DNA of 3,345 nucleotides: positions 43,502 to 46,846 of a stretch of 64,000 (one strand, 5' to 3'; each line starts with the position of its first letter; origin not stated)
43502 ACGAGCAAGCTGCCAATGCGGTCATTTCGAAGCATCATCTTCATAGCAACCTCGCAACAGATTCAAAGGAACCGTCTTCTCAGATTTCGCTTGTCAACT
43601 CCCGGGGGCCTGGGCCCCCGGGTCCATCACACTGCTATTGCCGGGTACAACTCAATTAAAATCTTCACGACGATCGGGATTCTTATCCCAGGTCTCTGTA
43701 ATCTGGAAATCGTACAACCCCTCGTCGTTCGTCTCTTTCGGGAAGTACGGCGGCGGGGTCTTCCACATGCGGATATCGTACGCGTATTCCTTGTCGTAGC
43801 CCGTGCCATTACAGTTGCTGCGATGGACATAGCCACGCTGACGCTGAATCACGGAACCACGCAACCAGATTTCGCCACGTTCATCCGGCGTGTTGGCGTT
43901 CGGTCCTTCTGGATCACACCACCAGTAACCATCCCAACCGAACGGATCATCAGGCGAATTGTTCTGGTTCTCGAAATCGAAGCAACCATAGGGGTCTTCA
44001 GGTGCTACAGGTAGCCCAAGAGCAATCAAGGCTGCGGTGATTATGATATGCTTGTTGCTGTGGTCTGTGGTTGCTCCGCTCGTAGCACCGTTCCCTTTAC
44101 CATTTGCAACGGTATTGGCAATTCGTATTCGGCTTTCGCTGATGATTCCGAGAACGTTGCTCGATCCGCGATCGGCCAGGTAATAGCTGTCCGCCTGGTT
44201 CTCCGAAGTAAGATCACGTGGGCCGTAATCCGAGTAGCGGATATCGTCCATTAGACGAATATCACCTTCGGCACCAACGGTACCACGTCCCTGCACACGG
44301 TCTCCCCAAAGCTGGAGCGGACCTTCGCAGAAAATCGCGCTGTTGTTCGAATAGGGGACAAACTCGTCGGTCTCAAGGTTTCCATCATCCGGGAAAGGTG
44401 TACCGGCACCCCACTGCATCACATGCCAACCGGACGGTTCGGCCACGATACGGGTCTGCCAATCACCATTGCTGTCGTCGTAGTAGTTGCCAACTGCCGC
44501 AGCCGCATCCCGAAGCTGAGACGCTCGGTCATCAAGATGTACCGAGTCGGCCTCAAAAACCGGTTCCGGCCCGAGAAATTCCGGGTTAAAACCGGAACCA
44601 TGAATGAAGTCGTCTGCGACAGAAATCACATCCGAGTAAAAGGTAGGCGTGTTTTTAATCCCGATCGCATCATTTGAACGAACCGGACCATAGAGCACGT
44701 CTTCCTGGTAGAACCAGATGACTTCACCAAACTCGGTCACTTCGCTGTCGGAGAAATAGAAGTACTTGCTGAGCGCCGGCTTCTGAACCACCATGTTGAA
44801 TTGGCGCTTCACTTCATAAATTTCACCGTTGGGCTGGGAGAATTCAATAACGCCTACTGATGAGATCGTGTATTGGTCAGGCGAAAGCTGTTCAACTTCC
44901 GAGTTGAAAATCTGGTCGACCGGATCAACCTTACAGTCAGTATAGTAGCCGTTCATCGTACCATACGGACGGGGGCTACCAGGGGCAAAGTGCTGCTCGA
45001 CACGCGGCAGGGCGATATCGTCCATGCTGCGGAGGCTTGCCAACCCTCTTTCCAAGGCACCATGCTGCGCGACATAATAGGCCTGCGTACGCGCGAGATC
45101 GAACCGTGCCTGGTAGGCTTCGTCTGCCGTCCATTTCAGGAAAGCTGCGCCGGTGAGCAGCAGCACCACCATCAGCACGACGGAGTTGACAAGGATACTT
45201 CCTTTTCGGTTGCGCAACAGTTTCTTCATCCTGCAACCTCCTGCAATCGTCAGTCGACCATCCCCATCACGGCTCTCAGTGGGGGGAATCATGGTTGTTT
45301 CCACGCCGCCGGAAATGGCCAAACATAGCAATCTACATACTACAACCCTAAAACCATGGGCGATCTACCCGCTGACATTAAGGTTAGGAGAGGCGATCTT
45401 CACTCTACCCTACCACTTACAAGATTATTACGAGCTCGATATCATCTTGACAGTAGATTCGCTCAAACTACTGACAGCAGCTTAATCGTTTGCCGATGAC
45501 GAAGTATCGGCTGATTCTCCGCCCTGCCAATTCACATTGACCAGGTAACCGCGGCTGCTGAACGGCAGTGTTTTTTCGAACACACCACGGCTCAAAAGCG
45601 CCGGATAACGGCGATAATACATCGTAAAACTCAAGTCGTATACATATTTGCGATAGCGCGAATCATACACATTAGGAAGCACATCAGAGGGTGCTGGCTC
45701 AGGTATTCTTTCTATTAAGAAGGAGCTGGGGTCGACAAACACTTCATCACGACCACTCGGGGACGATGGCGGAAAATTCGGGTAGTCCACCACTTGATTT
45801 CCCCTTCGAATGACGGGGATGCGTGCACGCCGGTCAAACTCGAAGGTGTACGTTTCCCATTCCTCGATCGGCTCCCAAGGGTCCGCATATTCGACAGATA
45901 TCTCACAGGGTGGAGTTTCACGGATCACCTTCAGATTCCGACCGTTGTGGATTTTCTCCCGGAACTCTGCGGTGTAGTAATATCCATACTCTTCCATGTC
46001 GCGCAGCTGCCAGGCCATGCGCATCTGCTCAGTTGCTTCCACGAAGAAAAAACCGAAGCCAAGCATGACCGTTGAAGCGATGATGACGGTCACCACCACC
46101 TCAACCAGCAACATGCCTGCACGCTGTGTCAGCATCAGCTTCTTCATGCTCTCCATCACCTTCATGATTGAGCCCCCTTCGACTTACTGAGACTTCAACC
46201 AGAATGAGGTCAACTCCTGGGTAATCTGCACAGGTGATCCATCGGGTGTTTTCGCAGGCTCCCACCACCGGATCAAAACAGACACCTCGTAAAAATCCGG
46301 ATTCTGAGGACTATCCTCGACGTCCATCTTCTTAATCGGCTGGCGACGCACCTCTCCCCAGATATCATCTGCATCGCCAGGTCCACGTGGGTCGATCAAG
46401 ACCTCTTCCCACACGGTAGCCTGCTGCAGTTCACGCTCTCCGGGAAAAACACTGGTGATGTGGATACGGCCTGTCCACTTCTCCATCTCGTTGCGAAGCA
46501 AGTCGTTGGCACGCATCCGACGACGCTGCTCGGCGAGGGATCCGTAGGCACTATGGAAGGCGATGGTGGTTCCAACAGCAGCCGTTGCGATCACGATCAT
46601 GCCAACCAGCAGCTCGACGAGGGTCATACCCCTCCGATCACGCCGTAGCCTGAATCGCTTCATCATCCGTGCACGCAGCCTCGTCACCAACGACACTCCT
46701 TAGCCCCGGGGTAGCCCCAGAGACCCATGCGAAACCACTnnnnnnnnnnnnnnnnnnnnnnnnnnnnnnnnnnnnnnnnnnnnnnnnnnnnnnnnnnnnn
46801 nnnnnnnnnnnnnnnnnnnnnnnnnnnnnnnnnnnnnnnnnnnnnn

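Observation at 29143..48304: Complete ~19 kb type IV pilus supercluster with non-canonical inserted genes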

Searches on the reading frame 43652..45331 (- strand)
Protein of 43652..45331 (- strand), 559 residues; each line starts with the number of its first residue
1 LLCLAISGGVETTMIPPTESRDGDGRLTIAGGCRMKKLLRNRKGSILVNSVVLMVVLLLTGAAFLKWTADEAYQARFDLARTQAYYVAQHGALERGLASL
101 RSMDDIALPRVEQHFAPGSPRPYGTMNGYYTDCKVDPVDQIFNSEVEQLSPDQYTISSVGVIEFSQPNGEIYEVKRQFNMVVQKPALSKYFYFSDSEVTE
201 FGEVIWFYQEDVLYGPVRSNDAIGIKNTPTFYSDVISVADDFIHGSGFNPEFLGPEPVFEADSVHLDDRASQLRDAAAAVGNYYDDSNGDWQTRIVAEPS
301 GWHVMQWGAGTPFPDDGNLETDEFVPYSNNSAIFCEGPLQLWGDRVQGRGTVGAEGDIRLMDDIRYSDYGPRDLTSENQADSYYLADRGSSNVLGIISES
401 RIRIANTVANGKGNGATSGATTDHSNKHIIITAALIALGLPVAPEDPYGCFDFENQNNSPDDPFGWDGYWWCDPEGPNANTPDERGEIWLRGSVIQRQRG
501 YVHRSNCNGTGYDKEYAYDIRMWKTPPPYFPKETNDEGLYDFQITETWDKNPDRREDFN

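Call 3: search_protein_families(library=pfam, proteins=[window:43652-45331:-], max_evalue=0.01)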
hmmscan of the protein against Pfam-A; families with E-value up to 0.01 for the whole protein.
window:43652-45331:- (559 aa): 1 family
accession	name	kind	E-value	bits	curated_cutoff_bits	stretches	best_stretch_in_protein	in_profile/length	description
PF16241.10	DUF4900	-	0.00012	22.8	29.4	1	178-237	27-86/89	Domain of unknown function (DUF4900)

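Call 5: search_protein_families(library=ncbifam, proteins=[window:43652-45331:-], max_evalue=0.01)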
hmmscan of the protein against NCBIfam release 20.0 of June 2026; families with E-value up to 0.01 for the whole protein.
window:43652-45331:- (559 aa): 0 families

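Call 27: search_solved_structures(query=window:43652-45229:-, max_evalue=1)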
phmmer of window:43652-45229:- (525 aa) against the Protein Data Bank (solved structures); distinct sequences matched with E-value up to 1: 0.

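Call 28: find_homologous_proteins(query=window:43652-45229:-)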
Query window:43652-45229:- (525 aa): 43 proteins with E <= 0.001 among 8000 candidates.
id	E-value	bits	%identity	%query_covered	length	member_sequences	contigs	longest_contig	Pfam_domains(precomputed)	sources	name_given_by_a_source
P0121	0.0e+0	1102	88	100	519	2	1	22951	PF16241.11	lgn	-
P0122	1.3e-240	818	68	100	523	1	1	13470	PF16241.11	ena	-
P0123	5.0e-222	757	64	99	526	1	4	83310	PF16241.11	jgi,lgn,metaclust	metaclust:\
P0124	2.8e-212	725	62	98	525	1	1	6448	PF16241.11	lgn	-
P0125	8.9e-198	677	58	100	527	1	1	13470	PF16241.11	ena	-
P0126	1.9e-190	653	56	100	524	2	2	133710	PF16241.11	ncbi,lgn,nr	ncbi:hypothetical protein KQI63_15115 [bacterium]|nr:hypothetical protein [bacterium]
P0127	1.1e-116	409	40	98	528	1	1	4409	PF16241.11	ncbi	-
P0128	2.6e-109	385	41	99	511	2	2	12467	-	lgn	-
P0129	3.8e-108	381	40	99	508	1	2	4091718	PF16241.11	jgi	jgi:hypothetical protein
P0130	2.3e-107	378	38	99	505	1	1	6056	-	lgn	-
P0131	2.7e-105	371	43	99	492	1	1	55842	PF16241.11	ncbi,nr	ncbi:DUF4900 domain-containing protein [bacterium]|nr:DUF4900 domain-containing protein [bacterium]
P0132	3.1e-104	368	38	98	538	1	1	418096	PF16241.11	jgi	jgi:hypothetical protein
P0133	4.3e-104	368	39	97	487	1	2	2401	PF16241.11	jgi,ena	-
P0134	6.9e-104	367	39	98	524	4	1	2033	PF16241.11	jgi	-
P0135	2.5e-101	358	50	64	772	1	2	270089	PF18962.8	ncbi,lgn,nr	ncbi:T9SS type A sorting domain-containing protein [bacterium]|nr:T9SS type A sorting domain-contain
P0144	4.7e-94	334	37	98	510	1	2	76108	PF16241.11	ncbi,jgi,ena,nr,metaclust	ncbi:MAG: hypothetical protein P9L92_09045 [Candidatus Electryonea clarkiae]|nr:hypothetical protein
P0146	1.3e-87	313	44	69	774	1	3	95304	PF16241.11,PF18962.8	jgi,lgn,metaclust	metaclust:\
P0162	2.8e-39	154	32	99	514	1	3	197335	-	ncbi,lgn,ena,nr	ncbi:hypothetical protein ISS37_00900 [candidate division KSB1 bacterium]|nr:hypothetical protein [c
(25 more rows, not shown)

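Call 45: predict_structure(alignment_id=A3)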
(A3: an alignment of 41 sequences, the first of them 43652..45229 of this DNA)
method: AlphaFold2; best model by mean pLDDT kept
length: 525 residues; sequences in the alignment: 41
mean_pLDDT: 87.0   pTM: 0.83
mean pLDDT of the five models: 87.0, 86.1, 85.8, 84.6, 83.6
residues with pLDDT >= 90: 310; 70-90: 161; 50-70: 40; < 50: 14
segments of 3 or more residues with pLDDT < 50: 1-5, 429-433
pLDDT, mean of each block of 10 residues (from residue 1): 47 81 89 83 92 96 94 92 93 95 74 77 96 88 95 95 86 88 96 94 97 95 95 91 93 93 96 91 91 93 94 95 93 91 90 94 94 83 75 88 80 77 53 59 77 91 85 75 91 93 92 88 49
secondary structure, 60 per line:
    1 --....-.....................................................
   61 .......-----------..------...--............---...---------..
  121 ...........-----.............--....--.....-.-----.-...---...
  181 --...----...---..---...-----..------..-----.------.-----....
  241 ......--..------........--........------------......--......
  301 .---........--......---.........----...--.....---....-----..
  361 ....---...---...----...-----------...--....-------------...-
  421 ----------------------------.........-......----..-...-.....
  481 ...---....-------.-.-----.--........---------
elements in order: H3-6 H8-67 E87-89 E92-103 E119-131 E137-149 E158-162 E172-174 E178-180 E183-185 E190-192 E201-203 H237-246 E257-264 E267-274 E287-292 E295-301 E305-312 E315-320 E324-332 H342-346 H350-353 E359-364 E368-370 E395-397 E400-403 E417-419 E449-457 E459-464 E476-483 H487-490 E509-516

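Call 61: find_encoding_contigs(protein=P0144, flank=10000, max_places=1)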
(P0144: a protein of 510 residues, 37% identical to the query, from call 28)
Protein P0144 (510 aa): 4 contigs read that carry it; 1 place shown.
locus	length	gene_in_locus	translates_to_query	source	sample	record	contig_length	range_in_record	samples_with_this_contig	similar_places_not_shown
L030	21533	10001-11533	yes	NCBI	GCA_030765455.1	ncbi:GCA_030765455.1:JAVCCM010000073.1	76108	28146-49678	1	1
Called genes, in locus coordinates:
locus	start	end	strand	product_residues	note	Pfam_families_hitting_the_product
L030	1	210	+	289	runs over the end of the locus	PF02629:CoA_binding, PF13607:Succ_CoA_lig, PF00549:Ligase_CoA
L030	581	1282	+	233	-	-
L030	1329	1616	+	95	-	PF14697:Fer4_21 (weak), PF13484:Fer4_16 (faint), PF12797:Fer4_2 (faint), PF12837:Fer4_6 (faint), PF13237:Fer4_10 (weak), PF00037:Fer4 (faint), PF12838:Fer4_7, PF13187:Fer4_9 (weak), +1 more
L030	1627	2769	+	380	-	PF01855:POR_N, PF02780:Transketolase_C (faint), PF17147:PFOR_II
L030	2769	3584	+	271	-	PF02775:TPP_enzyme_C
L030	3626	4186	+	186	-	PF01558:POR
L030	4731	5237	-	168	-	PF19762:DUF6249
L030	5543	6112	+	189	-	PF04542:Sigma70_r2, PF08281:Sigma70_r4_2, PF04545:Sigma70_r4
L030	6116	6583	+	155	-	-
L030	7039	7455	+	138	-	PF07963:N_methyl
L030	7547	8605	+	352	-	PF00437:T2SSE, PF13401:AAA_22 (weak)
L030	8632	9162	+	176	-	-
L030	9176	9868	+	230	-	-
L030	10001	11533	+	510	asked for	PF16241:DUF4900 (faint)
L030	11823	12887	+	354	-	PF11104:PilM_2, PF06723:MreB_Mbl (faint), PF14450:FtsA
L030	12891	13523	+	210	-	-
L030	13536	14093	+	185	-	PF04350:PilO (weak)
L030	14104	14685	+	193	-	-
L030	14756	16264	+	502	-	PF07660:STN (weak), PF03958:Secretin_N, PF00263:Secretin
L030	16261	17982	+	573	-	PF02563:Poly_export, PF10531:SLBB (weak), PF22461:SLBB_2 (weak)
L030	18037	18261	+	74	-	-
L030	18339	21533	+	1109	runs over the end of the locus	PF02369:Big_1 (weak)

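Call 62: find_encoding_contigs(protein=P0162, flank=10000, max_places=1)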
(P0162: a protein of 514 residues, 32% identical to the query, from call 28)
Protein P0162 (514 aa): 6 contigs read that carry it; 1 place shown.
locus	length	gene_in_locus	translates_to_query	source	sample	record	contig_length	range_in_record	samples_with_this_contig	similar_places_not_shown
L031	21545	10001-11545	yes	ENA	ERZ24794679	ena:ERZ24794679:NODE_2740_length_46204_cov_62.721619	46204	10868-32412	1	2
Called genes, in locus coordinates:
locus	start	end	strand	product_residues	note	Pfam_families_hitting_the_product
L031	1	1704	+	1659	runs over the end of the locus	PF08126:Propeptide_C25, PF22544:HYDIN_VesB_CFA65-like_Ig (faint), PF01364:Peptidase_C25, PF13715:CarbopepD_reg_2 (faint), PF13620:CarboxypepD_reg, PF18962:Por_Secre_tail (weak)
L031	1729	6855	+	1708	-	PF08126:Propeptide_C25, PF01364:Peptidase_C25, PF15780:ASH (faint), PF06119:NIDO (faint), PF18962:Por_Secre_tail (faint), PF22073:Cep192_D4 (weak), PF22544:HYDIN_VesB_CFA65-like_Ig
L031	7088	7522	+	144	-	PF07963:N_methyl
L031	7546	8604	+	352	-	PF00437:T2SSE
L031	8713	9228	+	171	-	-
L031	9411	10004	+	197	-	-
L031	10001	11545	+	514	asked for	-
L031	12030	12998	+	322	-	PF11104:PilM_2, PF06723:MreB_Mbl (faint), PF14450:FtsA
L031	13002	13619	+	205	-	-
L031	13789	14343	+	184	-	PF04350:PilO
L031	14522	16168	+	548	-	-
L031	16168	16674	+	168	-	-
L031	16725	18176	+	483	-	PF07660:STN (weak), PF03958:Secretin_N, PF00263:Secretin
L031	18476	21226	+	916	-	PF02369:Big_1 (weak), PF09134:Invasin_D3 (weak)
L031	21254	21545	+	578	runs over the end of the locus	PF05157:MshEN, PF00437:T2SSE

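Call 74: search_protein_families(library=pfam, proteins=[P0135, P0146], max_evalue=0.01)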
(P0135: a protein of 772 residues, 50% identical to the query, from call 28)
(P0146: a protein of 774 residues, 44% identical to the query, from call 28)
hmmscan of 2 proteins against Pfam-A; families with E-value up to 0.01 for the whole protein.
P0135 (772 aa): 3 families
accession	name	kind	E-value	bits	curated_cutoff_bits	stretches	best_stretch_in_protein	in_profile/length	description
PF18962.6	Por_Secre_tail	-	1.6e-09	38.3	27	1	693-767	1-72/75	Secretion system C-terminal sorting domain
PF17161.10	DUF5123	-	0.0048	18.4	35.1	0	544-650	3-111/113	Domain of unknown function (DUF5123)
PF16241.10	DUF4900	-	0.0066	17.2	29.4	0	29-81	33-85/89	Domain of unknown function (DUF4900)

P0146 (774 aa): 3 families
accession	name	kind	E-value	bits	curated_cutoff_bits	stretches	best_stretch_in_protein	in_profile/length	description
PF18962.6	Por_Secre_tail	-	6.1e-10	39.7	27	1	695-769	1-72/75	Secretion system C-terminal sorting domain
PF16241.10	DUF4900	-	0.00055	20.7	29.4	1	32-83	35-86/89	Domain of unknown function (DUF4900)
PF17161.10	DUF5123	-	0.008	17.7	35.1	0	545-652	3-111/113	Domain of unknown function (DUF5123)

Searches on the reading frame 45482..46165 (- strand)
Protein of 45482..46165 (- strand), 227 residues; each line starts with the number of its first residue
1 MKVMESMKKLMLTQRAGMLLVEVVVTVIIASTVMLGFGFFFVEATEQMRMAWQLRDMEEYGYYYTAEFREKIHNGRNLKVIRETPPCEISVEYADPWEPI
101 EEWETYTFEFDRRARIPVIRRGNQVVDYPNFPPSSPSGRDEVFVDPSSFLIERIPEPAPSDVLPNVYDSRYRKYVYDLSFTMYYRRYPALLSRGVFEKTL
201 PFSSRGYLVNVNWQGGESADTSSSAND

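Call 3: search_protein_families(library=pfam, proteins=[window:45482-46165:-], max_evalue=0.01)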
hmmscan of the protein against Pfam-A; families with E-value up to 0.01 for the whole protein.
window:45482-46165:- (227 aa): 0 families

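Call 5: search_protein_families(library=ncbifam, proteins=[window:45482-46165:-], max_evalue=0.01)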
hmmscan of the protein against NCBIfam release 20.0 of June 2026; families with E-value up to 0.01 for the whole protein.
window:45482-46165:- (227 aa): 0 families

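Call 67: search_protein_families(library=pfam, proteins=[window:45482-46165:-], max_evalue=1)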
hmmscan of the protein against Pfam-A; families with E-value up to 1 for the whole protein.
window:45482-46165:- (227 aa): 2 families
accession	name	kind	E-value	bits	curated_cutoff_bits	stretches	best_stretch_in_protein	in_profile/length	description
PF25814.1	fn3_SORL1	-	0.07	13.6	27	1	46-79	16-49/90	SORL1-like, fn3 domain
PF24125.1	Cds6_C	-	0.13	13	27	1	44-71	5-32/111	Cds6 C-terminal NTF2-like domain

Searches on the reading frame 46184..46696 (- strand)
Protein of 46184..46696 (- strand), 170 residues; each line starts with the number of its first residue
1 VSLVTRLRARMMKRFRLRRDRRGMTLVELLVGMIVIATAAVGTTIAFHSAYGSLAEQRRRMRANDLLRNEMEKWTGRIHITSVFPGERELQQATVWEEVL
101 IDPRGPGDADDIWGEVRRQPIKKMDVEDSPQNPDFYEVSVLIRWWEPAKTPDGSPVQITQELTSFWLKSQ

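Call 3: search_protein_families(library=pfam, proteins=[window:46184-46696:-], max_evalue=0.01)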
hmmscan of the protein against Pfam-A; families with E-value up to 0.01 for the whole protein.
window:46184-46696:- (170 aa): 1 family
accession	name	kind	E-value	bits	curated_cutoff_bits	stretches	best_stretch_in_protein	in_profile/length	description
PF07963.17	N_methyl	-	5.2e-06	26.2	21.2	1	18-42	1-25/27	Prokaryotic N-terminal methylation motif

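Call 5: search_protein_families(library=ncbifam, proteins=[window:46184-46696:-], max_evalue=0.01)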
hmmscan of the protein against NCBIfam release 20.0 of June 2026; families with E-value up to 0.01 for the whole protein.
window:46184-46696:- (170 aa): 2 families
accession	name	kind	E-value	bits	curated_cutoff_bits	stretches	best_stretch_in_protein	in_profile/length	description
TIGR02532.1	IV_pilin_GFxxxE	domain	9.2e-05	22.1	16.3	1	21-43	1-23/24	prepilin-type N-terminal cleavage/methylation domain-containing protein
NF038304.1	EPS_HpsC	equivalog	0.0036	16.9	200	1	10-35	9-34/318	hormogonium polysaccharide secretion pseudopilin HpsC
